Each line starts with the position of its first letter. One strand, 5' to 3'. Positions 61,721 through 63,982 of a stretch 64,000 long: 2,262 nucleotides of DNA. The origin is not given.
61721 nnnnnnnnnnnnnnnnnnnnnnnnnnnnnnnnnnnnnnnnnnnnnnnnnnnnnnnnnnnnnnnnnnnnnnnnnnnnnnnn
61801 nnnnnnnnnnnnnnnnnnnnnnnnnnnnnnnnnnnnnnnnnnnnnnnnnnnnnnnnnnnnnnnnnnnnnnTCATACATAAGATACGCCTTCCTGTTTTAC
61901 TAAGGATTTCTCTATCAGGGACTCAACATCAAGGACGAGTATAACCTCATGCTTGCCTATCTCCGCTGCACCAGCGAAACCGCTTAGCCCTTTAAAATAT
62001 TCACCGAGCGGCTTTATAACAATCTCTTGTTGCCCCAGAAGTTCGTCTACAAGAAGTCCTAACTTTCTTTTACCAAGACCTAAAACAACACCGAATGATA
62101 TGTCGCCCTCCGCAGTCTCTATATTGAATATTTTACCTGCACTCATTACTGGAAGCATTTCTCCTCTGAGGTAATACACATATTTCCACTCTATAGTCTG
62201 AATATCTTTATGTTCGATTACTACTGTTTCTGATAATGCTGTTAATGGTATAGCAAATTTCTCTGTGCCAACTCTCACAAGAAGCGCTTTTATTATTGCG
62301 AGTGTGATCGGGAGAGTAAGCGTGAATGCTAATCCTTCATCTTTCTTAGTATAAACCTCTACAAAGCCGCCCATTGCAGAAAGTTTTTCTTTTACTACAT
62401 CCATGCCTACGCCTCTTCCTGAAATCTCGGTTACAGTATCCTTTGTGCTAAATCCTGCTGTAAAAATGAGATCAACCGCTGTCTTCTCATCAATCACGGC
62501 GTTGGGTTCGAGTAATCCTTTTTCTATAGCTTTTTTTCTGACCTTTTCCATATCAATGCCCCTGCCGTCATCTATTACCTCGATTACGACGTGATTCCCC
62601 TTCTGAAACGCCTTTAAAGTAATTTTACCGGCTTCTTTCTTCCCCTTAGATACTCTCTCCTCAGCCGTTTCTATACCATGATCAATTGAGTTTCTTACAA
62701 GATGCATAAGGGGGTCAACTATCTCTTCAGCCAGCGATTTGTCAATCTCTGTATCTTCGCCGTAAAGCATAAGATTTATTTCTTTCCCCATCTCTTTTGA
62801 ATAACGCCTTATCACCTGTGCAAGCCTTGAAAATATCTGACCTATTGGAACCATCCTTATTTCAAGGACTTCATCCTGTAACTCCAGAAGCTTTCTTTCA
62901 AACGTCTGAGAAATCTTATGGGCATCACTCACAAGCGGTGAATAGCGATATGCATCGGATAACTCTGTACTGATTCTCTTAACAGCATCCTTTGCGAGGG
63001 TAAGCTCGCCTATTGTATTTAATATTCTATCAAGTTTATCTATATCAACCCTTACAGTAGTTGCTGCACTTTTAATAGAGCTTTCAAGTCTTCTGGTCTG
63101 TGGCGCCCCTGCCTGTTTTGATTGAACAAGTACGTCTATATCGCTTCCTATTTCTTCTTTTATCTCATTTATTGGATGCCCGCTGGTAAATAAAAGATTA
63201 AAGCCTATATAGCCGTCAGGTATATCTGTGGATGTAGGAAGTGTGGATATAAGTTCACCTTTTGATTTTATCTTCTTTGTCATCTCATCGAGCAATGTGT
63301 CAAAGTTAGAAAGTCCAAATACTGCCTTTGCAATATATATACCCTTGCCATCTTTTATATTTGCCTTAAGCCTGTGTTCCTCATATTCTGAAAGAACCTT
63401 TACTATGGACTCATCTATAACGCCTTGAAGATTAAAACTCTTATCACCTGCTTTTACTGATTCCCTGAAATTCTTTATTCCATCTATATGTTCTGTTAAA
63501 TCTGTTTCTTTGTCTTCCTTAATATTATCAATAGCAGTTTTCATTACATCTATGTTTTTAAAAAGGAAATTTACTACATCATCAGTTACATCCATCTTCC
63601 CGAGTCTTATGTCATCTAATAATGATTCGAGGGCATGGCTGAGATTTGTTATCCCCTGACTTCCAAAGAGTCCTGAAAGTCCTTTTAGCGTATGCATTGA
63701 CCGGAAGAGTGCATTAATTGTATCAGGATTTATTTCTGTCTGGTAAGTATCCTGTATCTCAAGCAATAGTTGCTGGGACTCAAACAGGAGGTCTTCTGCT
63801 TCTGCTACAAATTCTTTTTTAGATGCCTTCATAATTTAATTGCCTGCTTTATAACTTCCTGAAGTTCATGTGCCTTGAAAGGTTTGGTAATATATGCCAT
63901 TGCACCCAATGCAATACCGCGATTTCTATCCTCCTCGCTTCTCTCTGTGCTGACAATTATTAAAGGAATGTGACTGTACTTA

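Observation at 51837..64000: Twelve-kb translationally coupled Che-like operon with non-canonical members; likely an alternative-function chemosensory pathway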

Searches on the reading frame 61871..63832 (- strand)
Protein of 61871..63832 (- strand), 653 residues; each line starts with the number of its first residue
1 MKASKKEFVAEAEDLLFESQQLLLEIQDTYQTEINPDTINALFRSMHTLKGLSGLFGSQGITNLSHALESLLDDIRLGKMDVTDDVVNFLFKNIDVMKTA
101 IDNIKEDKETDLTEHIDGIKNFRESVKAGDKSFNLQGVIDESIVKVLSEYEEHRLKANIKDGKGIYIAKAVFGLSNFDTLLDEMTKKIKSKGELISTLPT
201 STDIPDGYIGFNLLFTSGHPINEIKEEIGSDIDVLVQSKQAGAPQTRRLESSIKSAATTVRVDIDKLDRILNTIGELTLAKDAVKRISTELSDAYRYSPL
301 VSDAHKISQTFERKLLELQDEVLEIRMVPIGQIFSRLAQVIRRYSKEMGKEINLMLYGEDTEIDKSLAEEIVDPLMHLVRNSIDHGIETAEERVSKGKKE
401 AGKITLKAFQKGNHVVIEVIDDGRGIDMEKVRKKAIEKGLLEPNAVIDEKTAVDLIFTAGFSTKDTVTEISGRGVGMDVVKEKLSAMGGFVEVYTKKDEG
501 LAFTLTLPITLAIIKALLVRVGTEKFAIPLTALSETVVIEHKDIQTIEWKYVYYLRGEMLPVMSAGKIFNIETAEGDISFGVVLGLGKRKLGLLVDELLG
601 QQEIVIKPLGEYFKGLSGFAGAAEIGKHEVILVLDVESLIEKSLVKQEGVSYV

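Call 6: search_protein_families(library=pfam, proteins=[window:61871-63832:-], max_evalue=0.01)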
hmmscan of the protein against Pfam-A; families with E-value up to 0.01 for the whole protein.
window:61871-63832:- (653 aa): 5 families
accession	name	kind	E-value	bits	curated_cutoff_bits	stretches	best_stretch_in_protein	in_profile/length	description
PF01584.24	CheW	-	7.2e-26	90.9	23.5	1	516-642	2-136/138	CheW-like domain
PF02518.31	HATPase_c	-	8.1e-20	71.8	26.4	1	373-510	4-110/111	Histidine kinase-, DNA gyrase B-, and HSP90-like ATPase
PF01627.28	Hpt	-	9.6e-13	48.6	24.6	1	7-105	5-82/84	Hpt domain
PF02895.20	H-kinase_dim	-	8e-12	45.9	23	1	258-325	2-68/68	Signal transducing histidine kinase, homodimeric domain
PF07194.16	P2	-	0.0051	17.3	23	0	186-233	24-75/81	P2 response regulator binding domain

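Call 7: find_encoding_contigs(protein=window:61871-63832:-, flank=10000, max_places=6)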
Protein window:61871-63832:- (653 aa): 2 contigs read that carry it; 1 place shown.
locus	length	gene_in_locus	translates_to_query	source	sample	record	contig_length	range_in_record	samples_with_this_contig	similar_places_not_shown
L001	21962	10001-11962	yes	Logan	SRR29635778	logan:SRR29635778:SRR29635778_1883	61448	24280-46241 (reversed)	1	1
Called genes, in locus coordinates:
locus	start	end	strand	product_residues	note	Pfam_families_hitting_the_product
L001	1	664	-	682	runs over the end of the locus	PF00534:Glycos_transf_1 (weak), PF13692:Glyco_trans_1_4 (weak), PF00534:Glycos_transf_1, PF13692:Glyco_trans_1_4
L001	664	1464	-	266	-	PF13489:Methyltransf_23, PF01209:Ubie_methyltran (weak), PF02353:CMAS (faint), PF13847:Methyltransf_31, PF08241:Methyltransf_11, PF08242:Methyltransf_12, PF13649:Methyltransf_25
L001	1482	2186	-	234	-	PF01209:Ubie_methyltran (weak), PF13489:Methyltransf_23, PF08241:Methyltransf_11, PF08242:Methyltransf_12 (weak), PF13649:Methyltransf_25, PF13847:Methyltransf_31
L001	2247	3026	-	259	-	PF13489:Methyltransf_23, PF01209:Ubie_methyltran (weak), PF08241:Methyltransf_11, PF08242:Methyltransf_12, PF13649:Methyltransf_25, PF13847:Methyltransf_31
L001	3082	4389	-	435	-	PF00005:ABC_tran, PF14524:Wzt_C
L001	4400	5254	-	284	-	PF01061:ABC2_membrane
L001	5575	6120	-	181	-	PF07848:PaaX (faint)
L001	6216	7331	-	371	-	PF01073:3Beta_HSD, PF01370:Epimerase, PF02719:Polysacc_synt_2, PF04321:RmlD_sub_bind, PF16363:GDP_Man_Dehyd, PF07993:NAD_binding_4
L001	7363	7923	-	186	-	PF00908:dTDP_sugar_isom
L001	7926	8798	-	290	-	PF00483:NTP_transferase, PF12804:NTP_transf_3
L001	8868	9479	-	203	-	PF01583:APS_kinase, PF08433:KTI12 (weak), PF13238:AAA_18 (weak), PF13671:AAA_33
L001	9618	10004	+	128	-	PF00072:Response_reg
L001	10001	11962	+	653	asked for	PF01627:Hpt, PF02895:H-kinase_dim, PF02518:HATPase_c, PF01584:CheW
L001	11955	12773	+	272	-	PF02367:TsaE (weak), PF13191:AAA_16 (weak), PF01637:ATPase_2 (weak), PF13401:AAA_22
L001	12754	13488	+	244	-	PF01584:CheW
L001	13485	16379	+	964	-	PF21563:Mcp40H-20_sensor (weak), PF00672:HAMP, PF00015:MCPsignal, PF12974:Phosphonate-bd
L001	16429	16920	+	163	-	PF01584:CheW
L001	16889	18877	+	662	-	PF00514:Arm (faint), PF02985:HEAT (faint), PF03130:HEAT_PBS (faint), PF12717:Cnd1 (faint), PF12755:Vac14_Fab1_bd (faint), PF13646:HEAT_2 (weak), PF13646:HEAT_2, PF13646:HEAT_2, +4 more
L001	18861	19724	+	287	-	PF03705:CheR_N, PF01739:CheR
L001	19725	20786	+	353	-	PF00072:Response_reg, PF01339:CheB_methylest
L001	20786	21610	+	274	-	PF01590:GAF, PF13185:GAF_2, PF13492:GAF_3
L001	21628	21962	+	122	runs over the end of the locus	PF00072:Response_reg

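Call 22: search_protein_families(library=ncbifam, proteins=[window:61871-63832:-], max_evalue=0.001)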
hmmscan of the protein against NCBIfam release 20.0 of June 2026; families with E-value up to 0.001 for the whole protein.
window:61871-63832:- (653 aa): 14 families
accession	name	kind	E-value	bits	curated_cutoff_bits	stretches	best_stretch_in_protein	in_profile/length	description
NF041336.1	CheA_Halo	equivalog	1.1e-114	384.4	950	2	250-639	284-666/666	chemotaxis protein CheA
NF007835.0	PRK10547.1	equivalog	1.4e-111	374.2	793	2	234-640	254-657/670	chemotaxis protein CheA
NF008298.1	PRK11086.1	subfamily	8.4e-10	37.7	520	1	450-509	471-525/529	DcuS/MalK family sensor histidine kinase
NF011874.0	PRK15347.1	equivalog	3.1e-06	25.5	852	0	454-510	562-615/921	two component system sensor kinase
NF046044.1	PnpS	equivalog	7.4e-06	25.2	400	0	469-508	351-390/390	two-component system histidine kinase PnpS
NF007688.0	PRK10364.1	equivalog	7.4e-06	25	479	0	453-510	400-452/460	two-component system sensor histidine kinase ZraS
TIGR02966.1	phoR_proteo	equivalog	3.1e-05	23.1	334.2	1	293-432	160-279/333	phosphate regulon sensor histidine kinase PhoR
NF010411.0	PRK13837.1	equivalog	4.5e-05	21.7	647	0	452-513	623-679/828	two-component system VirA-like sensor kinase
NF047874.1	MASE3_PAS_HK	subfamily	6.5e-05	21.9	560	0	468-544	584-654/655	MASE3 domain-containing sensor histidine kinase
NF041210.1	his_kin_PieS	equivalog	8.6e-05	21.7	850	0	400-509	381-470/474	two component system sensor histidine kinase PieS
TIGR02956.1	TMAO_torS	equivalog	0.00012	20.3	676.5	0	453-511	627-684/967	TMAO reductase system sensor histidine kinase/response regulator TorS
NF008468.0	PRK11360.1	equivalog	0.00014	20.3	646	0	454-510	558-609/616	two-component system sensor histidine kinase AtoS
NF007004.0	PRK09467.1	equivalog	0.00036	19.5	415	0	401-509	351-436/440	two-component system sensor histidine kinase EnvZ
NF008302.0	PRK11091.1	equivalog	0.00066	18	838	0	452-511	446-507/779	aerobic respiration two-component sensor histidine kinase ArcB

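Call 40: search_protein_families(library=pfam, proteins=[L001:9618-10004:+], max_evalue=0.01)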
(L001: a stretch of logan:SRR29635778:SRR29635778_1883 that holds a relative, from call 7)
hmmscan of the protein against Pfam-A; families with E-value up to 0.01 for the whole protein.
L001:9618-10004:+ (128 aa): 1 family
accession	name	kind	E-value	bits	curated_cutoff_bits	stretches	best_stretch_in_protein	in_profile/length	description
PF00072.30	Response_reg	-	2.2e-27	95.9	30.2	1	10-122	1-110/111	Response regulator receiver domain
